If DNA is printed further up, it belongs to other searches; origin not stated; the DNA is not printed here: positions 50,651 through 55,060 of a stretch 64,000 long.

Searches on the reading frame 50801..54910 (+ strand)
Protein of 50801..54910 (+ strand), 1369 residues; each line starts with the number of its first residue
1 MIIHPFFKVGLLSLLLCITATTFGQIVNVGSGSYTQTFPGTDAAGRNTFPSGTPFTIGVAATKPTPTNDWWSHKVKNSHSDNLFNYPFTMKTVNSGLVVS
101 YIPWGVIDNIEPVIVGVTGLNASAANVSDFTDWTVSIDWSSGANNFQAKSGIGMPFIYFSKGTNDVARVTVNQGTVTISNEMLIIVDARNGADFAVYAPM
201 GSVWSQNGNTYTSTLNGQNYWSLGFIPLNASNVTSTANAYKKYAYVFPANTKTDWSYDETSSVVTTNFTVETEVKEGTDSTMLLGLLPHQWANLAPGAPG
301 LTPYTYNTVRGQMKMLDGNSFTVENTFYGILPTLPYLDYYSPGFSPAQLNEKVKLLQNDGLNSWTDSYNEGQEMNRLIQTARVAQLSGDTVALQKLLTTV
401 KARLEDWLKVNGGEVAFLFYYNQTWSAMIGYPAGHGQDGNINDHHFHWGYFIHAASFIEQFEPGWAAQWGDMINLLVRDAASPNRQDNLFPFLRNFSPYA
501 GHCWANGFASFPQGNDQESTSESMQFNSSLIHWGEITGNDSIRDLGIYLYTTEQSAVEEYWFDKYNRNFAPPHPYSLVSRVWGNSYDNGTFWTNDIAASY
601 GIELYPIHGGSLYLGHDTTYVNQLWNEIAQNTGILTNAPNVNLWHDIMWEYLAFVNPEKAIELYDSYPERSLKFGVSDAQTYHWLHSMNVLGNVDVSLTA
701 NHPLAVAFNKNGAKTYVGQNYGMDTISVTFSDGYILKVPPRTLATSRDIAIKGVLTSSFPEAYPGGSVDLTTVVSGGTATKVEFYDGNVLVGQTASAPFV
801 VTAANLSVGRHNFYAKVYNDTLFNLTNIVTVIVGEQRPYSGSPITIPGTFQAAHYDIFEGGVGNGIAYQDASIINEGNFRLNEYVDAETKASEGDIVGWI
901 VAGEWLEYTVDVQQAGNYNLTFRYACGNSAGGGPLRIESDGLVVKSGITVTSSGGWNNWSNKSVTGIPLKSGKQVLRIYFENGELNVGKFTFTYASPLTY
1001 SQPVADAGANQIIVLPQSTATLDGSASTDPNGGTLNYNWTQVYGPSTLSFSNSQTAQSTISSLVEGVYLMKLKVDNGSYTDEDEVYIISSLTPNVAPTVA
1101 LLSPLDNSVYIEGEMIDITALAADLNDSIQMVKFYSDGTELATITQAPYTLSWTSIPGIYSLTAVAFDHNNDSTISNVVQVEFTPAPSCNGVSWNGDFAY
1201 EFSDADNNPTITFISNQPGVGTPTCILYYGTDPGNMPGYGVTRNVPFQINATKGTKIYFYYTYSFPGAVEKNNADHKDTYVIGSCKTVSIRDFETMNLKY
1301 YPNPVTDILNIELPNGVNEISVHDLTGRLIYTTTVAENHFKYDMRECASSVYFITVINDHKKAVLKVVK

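Call 39: search_protein_families(library=pfam, proteins=[window:50801-54910:+], max_evalue=0.01)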
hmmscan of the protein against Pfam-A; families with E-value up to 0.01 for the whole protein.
window:50801-54910:+ (1369 aa): 9 families
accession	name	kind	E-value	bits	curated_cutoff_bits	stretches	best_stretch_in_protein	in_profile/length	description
PF17652.7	Glyco_hydro81C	-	1e-50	173.4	25.6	1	364-677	28-344/349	Glycosyl hydrolase family 81 C-terminal domain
PF22352.2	K319L-like_PKD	-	1.1e-18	67.4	27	1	1007-1087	1-82/84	K319L-like, PKD domain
PF17957.7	Big_7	-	4e-17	63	24.1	2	1097-1164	1-70/70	Bacterial Ig domain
PF03422.21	CBM_6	-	1.9e-15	57.7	28.9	1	886-993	12-124/125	Carbohydrate binding module (family 6)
PF18962.6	Por_Secre_tail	-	2e-13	50.9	27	1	1301-1367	2-73/75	Secretion system C-terminal sorting domain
PF18099.7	CBM_35_2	-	2e-07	31.5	23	1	893-988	15-108/112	Carbohydrate binding module (family 35)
PF18911.6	PKD_4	-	4.8e-05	23.8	27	1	1001-1077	2-71/85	PKD domain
PF16990.11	CBM_35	-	0.0056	17.4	28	0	893-988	25-114/121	Carbohydrate binding module (family 35)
PF21027.3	Sde0182_C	-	0.0085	17.1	27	0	1021-1047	3-29/83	Cellulose-binding protein Sde0182, C-terminal domain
